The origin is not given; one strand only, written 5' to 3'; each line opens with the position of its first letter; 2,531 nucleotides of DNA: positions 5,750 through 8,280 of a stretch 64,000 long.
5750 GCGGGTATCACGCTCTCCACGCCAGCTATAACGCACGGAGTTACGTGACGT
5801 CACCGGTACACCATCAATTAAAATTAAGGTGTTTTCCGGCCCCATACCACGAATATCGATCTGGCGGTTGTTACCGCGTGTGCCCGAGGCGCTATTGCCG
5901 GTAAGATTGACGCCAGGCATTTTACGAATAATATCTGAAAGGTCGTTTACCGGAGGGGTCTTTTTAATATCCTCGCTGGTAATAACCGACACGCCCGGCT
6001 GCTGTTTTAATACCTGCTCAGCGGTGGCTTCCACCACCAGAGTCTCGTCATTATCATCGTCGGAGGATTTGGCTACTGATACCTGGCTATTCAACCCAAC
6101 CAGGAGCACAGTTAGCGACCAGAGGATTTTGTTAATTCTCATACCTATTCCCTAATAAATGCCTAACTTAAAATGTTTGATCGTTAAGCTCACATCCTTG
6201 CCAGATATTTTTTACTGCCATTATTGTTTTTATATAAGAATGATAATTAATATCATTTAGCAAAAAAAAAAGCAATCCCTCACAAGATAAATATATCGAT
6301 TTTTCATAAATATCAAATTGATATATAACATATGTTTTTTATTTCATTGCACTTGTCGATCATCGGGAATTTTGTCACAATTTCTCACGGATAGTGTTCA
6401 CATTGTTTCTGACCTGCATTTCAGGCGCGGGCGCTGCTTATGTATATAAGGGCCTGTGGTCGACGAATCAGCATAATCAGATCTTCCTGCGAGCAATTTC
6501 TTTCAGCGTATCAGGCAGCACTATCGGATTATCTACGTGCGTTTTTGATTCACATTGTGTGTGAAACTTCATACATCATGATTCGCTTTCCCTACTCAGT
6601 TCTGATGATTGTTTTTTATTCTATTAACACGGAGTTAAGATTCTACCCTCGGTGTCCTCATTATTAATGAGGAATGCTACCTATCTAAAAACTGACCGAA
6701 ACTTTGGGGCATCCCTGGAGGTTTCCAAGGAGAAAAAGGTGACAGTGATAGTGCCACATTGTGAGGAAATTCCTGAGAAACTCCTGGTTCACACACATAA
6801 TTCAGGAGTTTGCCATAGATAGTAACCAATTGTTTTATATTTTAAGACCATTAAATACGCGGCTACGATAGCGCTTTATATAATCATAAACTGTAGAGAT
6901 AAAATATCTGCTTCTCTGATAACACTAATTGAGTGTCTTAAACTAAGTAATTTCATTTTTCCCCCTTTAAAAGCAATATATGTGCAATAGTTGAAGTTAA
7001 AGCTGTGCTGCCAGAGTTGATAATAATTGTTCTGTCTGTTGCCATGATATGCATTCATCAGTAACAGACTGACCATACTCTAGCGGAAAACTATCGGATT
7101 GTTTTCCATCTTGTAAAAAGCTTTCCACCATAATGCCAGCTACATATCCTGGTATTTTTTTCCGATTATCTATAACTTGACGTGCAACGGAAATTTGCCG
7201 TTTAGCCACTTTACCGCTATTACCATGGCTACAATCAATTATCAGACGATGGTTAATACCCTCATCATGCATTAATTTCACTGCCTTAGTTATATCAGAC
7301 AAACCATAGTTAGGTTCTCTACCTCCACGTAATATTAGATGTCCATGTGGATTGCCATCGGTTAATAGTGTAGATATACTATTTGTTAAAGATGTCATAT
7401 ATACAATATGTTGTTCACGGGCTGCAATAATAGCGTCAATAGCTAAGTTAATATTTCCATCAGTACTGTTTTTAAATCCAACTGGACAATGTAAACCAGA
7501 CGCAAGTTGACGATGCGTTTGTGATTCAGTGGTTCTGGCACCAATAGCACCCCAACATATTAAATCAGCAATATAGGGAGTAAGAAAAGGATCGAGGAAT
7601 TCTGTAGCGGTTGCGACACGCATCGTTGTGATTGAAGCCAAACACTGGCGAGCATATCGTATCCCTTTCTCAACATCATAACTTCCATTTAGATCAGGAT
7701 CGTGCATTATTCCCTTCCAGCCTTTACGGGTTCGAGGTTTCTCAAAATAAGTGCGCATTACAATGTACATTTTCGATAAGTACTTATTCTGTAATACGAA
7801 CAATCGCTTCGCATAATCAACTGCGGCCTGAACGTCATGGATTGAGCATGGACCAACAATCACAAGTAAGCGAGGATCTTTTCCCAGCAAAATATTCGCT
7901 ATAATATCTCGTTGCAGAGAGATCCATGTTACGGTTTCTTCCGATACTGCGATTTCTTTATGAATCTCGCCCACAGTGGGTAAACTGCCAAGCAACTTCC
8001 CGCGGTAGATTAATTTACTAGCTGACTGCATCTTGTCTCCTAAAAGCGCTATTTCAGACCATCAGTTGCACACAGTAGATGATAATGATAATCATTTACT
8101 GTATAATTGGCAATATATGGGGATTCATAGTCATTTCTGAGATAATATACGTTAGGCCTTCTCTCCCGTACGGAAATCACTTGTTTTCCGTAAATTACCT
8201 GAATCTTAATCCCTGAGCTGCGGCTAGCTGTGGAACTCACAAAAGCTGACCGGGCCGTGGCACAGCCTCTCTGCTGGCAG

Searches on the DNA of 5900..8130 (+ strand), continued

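Call 37: get_annotated_region(hit=H26, flank=1500)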
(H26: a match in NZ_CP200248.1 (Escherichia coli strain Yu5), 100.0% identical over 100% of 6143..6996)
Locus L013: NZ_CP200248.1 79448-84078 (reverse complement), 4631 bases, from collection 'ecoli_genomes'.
description: Escherichia coli strain Yu5 plasmid pYuKOS15-1, complete sequence
organism: Escherichia coli strain Yu5 (NCBI taxid 562)
replicon: plasmid pYuKOS15-1; assembly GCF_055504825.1
host: -; source: -; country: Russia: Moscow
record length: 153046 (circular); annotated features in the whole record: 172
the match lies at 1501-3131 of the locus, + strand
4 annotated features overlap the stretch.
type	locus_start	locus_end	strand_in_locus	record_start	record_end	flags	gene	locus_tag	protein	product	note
CDS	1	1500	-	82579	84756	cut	iroN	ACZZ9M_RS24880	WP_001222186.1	siderophore salmochelin receptor IroN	-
CDS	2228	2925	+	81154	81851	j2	-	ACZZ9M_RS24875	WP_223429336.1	IS1 family transposase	programmed frameshift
CDS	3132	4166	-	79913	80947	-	-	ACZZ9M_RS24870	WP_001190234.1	3-deoxy-7-phosphoheptulonate synthase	-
CDS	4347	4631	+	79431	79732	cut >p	-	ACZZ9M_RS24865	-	hypothetical protein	frameshifted; internal stop; incomplete; partial in the middle of a contig; missing N-terminus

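Call 48: get_annotated_region(hit=H124, flank=2500)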
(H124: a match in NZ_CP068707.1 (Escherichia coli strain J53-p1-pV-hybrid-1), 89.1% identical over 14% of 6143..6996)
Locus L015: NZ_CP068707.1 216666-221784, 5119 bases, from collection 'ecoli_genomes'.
description: Escherichia coli strain J53-p1-pV-hybrid-1 plasmid p1-pV-hybrid-1, complete sequence
organism: Escherichia coli strain J53-p1-pV-hybrid-1 (NCBI taxid 562)
replicon: plasmid p1-pV-hybrid-1; assembly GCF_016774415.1
host: -; source: conjugation assay; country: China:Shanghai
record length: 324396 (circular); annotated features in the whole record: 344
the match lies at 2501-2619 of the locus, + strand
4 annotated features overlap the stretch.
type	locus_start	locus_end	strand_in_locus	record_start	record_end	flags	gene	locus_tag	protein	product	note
CDS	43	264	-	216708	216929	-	-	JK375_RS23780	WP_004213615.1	hypothetical protein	-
CDS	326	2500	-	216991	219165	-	iroN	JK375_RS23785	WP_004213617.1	siderophore salmochelin receptor IroN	-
CDS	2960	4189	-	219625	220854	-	iroD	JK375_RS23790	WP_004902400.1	catecholate siderophore esterase IroD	-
CDS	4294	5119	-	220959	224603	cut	iroC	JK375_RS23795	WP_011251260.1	salmochelin/enterobactin export ABC transporter IroC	-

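Call 49: get_annotated_region(hit=H123, flank=2500)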
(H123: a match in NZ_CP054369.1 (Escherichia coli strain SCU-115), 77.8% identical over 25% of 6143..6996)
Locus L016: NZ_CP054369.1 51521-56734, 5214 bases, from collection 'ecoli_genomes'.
description: Escherichia coli strain SCU-115 plasmid pSCU-115-1, complete sequence
organism: Escherichia coli strain SCU-115 (NCBI taxid 562)
replicon: plasmid pSCU-115-1; assembly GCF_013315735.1
host: Homo sapiens; source: rectal swab from healthy college student; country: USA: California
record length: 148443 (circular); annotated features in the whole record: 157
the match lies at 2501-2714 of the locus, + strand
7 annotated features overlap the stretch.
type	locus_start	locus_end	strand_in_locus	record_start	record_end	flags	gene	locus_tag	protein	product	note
CDS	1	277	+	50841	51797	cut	iroE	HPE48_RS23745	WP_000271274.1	catecholate siderophore esterase IroE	-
CDS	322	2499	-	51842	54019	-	iroN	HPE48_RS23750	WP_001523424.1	siderophore salmochelin receptor IroN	-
CDS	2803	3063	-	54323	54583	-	-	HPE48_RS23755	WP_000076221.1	hypothetical protein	-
CDS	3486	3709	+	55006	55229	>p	-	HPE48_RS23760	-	ESPR-type extended signal peptide-containing protein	frameshifted; incomplete; partial in the middle of a contig; missing C-terminus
CDS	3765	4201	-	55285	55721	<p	-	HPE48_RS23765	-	transposase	frameshifted; incomplete; partial in the middle of a contig; missing C-terminus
CDS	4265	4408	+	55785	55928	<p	-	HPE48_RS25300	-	IS3 family transposase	incomplete; partial in the middle of a contig; missing N-terminus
CDS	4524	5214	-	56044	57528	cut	-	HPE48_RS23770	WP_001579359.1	alpha/beta hydrolase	-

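Call 63: search_dna_similar(query=window:6890-8130:+, collection=ecoli_genomes, mode=distant, max_rows=30, rows=spread)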
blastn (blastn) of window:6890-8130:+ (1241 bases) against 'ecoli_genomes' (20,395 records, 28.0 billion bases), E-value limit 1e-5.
Records with a match: 5580; places in all: 6139; records where one place covers at least 80% of the query: 604.
Genomes with a match: 5167 of 5426; with a place that covers at least 80% of the query: 599. Places per genome that has any: lowest 1, median 1, highest 4. On chromosomes: 5684 places; on plasmids: 455.
Best place of each record, by identity: >=99% 438; 95-99% 10; 90-95% 183; 60-80% 4949.
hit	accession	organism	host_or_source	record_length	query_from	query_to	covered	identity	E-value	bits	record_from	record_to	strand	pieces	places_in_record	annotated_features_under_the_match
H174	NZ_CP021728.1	Escherichia coli strain Combat11I9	Homo sapiens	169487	1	1241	100%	99.9%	0e+0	2234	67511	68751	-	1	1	3-deoxy-7-phosphoheptulonate synthase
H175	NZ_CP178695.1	Escherichia coli strain VTB97448v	Chicken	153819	1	1241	100%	99.8%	0e+0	2230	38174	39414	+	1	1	3-deoxy-7-phosphoheptulonate synthase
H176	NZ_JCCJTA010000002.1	Escherichia coli strain EC-07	fish meat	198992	1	1241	100%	99.6%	0e+0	2216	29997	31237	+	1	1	3-deoxy-7-phosphoheptulonate synthase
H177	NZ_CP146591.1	Escherichia coli strain A1.S1.65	Homo sapiens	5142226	1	1226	99%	90.7%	0e+0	1681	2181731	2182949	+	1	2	3-deoxy-7-phosphoheptulonate synthase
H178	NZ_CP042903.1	Escherichia coli strain CFSAN061761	missing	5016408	563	875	25%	66.0%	9e-9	72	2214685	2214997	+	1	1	aroH: 3-deoxy-7-phosphoheptulonate synthase AroH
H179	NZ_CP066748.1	Escherichia coli O157:H7 strain ECP19-2498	missing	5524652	563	875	25%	66.0%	9e-9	72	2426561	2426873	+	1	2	aroH: 3-deoxy-7-phosphoheptulonate synthase AroH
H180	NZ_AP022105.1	Escherichia coli strain WP5-S17-ESBL-10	-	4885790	563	875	25%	66.0%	9e-9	72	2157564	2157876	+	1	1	aroH: 3-deoxy-7-phosphoheptulonate synthase AroH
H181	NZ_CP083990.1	Escherichia coli strain EC2648-Vir2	conjugation assay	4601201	563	875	25%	66.0%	9e-9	72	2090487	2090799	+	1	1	aroH: 3-deoxy-7-phosphoheptulonate synthase AroH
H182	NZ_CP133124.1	Escherichia coli O157:H7 strain PNUSAE146742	missing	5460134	563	875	25%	66.0%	9e-9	72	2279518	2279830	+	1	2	aroH: 3-deoxy-7-phosphoheptulonate synthase AroH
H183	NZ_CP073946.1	Escherichia coli strain MB51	Poultry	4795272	563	875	25%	66.0%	9e-9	72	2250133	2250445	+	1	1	aroH: 3-deoxy-7-phosphoheptulonate synthase AroH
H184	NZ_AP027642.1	Escherichia coli strain PSJ-32-1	Homo sapiens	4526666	563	875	25%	66.0%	9e-9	72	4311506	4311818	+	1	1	aroH: 3-deoxy-7-phosphoheptulonate synthase AroH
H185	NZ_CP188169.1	Escherichia coli strain TUM24769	Laboratory developed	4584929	563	875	25%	66.0%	9e-9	72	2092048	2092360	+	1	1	aroH: 3-deoxy-7-phosphoheptulonate synthase AroH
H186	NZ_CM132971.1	Escherichia coli strain 744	Homo sapiens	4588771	563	875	25%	66.0%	9e-9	72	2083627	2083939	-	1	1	aroH: 3-deoxy-7-phosphoheptulonate synthase AroH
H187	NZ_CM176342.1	Escherichia coli strain CAVP814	Homo sapiens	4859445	563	875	25%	66.0%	9e-9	72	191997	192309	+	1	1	aroH: 3-deoxy-7-phosphoheptulonate synthase AroH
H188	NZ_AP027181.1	Escherichia coli strain 98E11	Homo sapiens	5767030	565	875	25%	66.1%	9e-9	73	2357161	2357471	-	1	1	aroH: 3-deoxy-7-phosphoheptulonate synthase AroH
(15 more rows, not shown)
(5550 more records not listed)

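Call 64: get_annotated_region(hit=H177, flank=4000)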
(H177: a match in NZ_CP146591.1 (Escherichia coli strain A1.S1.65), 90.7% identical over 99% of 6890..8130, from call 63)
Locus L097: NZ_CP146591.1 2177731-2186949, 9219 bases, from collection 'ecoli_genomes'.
description: Escherichia coli strain A1.S1.65 chromosome, complete genome
organism: Escherichia coli strain A1.S1.65 (NCBI taxid 562)
replicon: chromosome; assembly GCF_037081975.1
host: Homo sapiens; source: urine; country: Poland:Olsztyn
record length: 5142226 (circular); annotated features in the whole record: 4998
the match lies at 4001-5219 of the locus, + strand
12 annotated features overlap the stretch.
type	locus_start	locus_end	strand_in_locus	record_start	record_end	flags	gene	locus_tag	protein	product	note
CDS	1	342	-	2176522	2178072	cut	-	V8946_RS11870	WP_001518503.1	hypothetical protein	-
CDS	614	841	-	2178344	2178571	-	mchB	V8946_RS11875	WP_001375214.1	microcin H47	-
CDS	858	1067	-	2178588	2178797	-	mchI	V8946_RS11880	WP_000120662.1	microcin H47 immunity protein MchI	-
CDS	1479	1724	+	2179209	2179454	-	-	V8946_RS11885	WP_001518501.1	hypothetical protein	-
CDS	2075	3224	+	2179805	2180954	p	-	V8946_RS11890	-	IS3 family transposase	programmed frameshift; internal stop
CDS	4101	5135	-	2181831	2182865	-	-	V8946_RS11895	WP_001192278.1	3-deoxy-7-phosphoheptulonate synthase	-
CDS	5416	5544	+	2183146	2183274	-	-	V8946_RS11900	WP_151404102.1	DUF4158 domain-containing protein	-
CDS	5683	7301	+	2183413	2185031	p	-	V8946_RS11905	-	ISL3 family transposase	frameshifted; internal stop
CDS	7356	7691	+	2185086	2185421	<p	-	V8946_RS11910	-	hypothetical protein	incomplete; partial in the middle of a contig; missing N-terminus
CDS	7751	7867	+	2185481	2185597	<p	-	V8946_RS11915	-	hypothetical protein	incomplete; partial in the middle of a contig; missing N-terminus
CDS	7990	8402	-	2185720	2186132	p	-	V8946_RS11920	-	Exc2 family lipoprotein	frameshifted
CDS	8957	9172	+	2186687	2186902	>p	-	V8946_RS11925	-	hypothetical protein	incomplete; partial in the middle of a contig; missing C-terminus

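Call 68: search_dna_similar(query=window:6760-6900:+, collection=plasmids, mode=distant, max_rows=30, rows=spread, max_evalue=0.001)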
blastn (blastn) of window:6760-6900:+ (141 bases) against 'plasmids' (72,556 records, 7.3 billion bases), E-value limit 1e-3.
Records with a match: 484; places in all: 491; records where one place covers at least 80% of the query: 479.
Best place of each record, by identity: >=99% 223; 95-99% 168; 80-90% 1; 60-80% 92.
By first word of the organism name: Escherichia 366; Citrobacter 61; Enterobacter 20; Salmonella 17; Klebsiella 15; Shigella 2; Serratia 2; Edwardsiella 1.
By predicted mobility (MOB-suite, as given by PLSDB): conjugative 429; non-mobilizable 30; mobilizable 25.
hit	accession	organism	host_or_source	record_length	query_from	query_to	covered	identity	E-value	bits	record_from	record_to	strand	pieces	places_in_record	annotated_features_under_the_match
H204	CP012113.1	Escherichia coli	Gallus gallus domesticus,peritoneal ...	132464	1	141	100%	100.0%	9e-66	255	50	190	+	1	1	none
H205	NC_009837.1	Escherichia coli APEC O1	lesion site (lung) of a dead turkey ...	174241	1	141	100%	100.0%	9e-66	255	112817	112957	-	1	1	none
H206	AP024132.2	Escherichia coli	Homo sapiens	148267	1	141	100%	100.0%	9e-66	255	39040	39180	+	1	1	none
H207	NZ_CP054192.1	Escherichia coli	fish,feces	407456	1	141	100%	100.0%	9e-66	255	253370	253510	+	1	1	none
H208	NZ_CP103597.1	Escherichia coli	Homo sapiens,blood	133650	1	141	100%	100.0%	9e-66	255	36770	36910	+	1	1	none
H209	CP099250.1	Escherichia coli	culture,Pooled sediment sample ...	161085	1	141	100%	100.0%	9e-66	255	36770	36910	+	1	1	none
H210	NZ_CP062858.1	Escherichia coli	Sus scrofa domesticus,feces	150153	1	141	100%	100.0%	9e-66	255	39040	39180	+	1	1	none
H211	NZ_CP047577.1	Escherichia coli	Homo sapiens,Bacterial pure ...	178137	1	141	100%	100.0%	9e-66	255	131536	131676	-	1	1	none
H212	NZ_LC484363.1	Escherichia coli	-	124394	1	141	100%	100.0%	9e-66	255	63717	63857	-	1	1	none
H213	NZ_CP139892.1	Escherichia coli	Homo sapiens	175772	1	141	100%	100.0%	9e-66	255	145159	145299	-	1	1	none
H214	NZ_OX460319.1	Escherichia coli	Derived from parental isolate EC0880B ...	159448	1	141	100%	100.0%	9e-66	255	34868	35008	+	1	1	none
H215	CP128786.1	Klebsiella pneumoniae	Homo sapiens,lung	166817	1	141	100%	100.0%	9e-66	255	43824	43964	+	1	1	none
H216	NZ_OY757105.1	Escherichia coli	-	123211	1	141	100%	100.0%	9e-66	255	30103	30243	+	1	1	none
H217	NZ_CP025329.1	Escherichia coli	Duck,Whole blood,Whole blood of a duck ...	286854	1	141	100%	98.6%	5e-63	246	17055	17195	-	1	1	none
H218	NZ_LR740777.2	Escherichia coli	Gallus gallus,chicken trachea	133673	1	141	100%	98.6%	5e-63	246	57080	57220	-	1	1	none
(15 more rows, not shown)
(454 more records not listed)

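Call 74: get_annotated_region(hit=H105, flank=2500)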
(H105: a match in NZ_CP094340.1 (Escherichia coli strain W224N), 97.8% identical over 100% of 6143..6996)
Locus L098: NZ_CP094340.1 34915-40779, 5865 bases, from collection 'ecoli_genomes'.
description: Escherichia coli strain W224N plasmid p1, complete sequence
organism: Escherichia coli strain W224N (NCBI taxid 562)
replicon: plasmid p1; assembly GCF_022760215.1
host: -; source: cerebrospinal fluid; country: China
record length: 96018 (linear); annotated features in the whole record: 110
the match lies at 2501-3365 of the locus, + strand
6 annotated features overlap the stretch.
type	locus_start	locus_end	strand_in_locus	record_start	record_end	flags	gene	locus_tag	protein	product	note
CDS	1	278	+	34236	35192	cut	iroE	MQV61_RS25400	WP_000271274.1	catecholate siderophore esterase IroE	-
CDS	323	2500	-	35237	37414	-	iroN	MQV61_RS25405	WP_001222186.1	siderophore salmochelin receptor IroN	-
CDS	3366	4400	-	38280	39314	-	-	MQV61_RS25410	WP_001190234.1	3-deoxy-7-phosphoheptulonate synthase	-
CDS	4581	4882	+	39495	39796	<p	-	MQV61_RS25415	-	hypothetical protein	frameshifted; internal stop; incomplete; partial in the middle of a contig; missing N-terminus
CDS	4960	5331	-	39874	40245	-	-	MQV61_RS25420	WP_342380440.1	DUF6404 family protein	-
CDS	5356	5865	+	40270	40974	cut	-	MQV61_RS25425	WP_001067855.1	IS6-like element IS26 family transposase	-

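Call 75: get_annotated_region(hit=H100, flank=2500)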
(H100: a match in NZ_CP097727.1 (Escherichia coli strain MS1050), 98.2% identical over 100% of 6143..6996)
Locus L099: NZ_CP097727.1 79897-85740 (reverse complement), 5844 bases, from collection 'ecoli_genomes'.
description: Escherichia coli strain MS1050 plasmid pMS1050-1, complete sequence
organism: Escherichia coli strain MS1050 (NCBI taxid 562)
replicon: plasmid pMS1050-1; assembly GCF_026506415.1
host: -; source: Chicken heart (Gallus gallus); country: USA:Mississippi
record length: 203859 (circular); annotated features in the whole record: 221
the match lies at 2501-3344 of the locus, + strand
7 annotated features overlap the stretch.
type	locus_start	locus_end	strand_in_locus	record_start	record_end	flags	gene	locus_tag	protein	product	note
CDS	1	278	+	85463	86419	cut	iroE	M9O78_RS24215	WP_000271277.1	catecholate siderophore esterase IroE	-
CDS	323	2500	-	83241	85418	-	iroN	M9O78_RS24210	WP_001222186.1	siderophore salmochelin receptor IroN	-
CDS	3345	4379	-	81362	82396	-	-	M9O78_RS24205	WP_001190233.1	3-deoxy-7-phosphoheptulonate synthase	-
CDS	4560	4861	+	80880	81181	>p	-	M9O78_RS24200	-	hypothetical protein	frameshifted; internal stop; incomplete; partial in the middle of a contig; missing N-terminus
CDS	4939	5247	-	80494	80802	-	-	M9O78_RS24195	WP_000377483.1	DUF6404 family protein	-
CDS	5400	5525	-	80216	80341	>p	yacB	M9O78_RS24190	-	type II toxin-antitoxin system toxin YacB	incomplete; partial in the middle of a contig; missing C-terminus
CDS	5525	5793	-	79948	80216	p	yacA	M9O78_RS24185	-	type II toxin-antitoxin system antitoxin YacA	frameshifted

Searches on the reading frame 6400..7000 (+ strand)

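Call 67: search_protein_families(proteins=[L004:2520-3860:-], library=ncbifam)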
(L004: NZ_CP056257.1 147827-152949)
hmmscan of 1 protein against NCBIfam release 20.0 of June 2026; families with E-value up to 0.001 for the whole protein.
L004:2520-3860:- (446 aa): 2 families
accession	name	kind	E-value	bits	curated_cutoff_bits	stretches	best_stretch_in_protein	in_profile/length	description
NF033542.1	transpos_IS110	equivalog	1.2e-76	258.1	140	1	15-405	2-342/343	IS110 family RNA-guided transposase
NF051857.1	transpos_IS110_2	equivalog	1.2e-08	34.5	180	1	15-203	3-205/393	IS110 family transposase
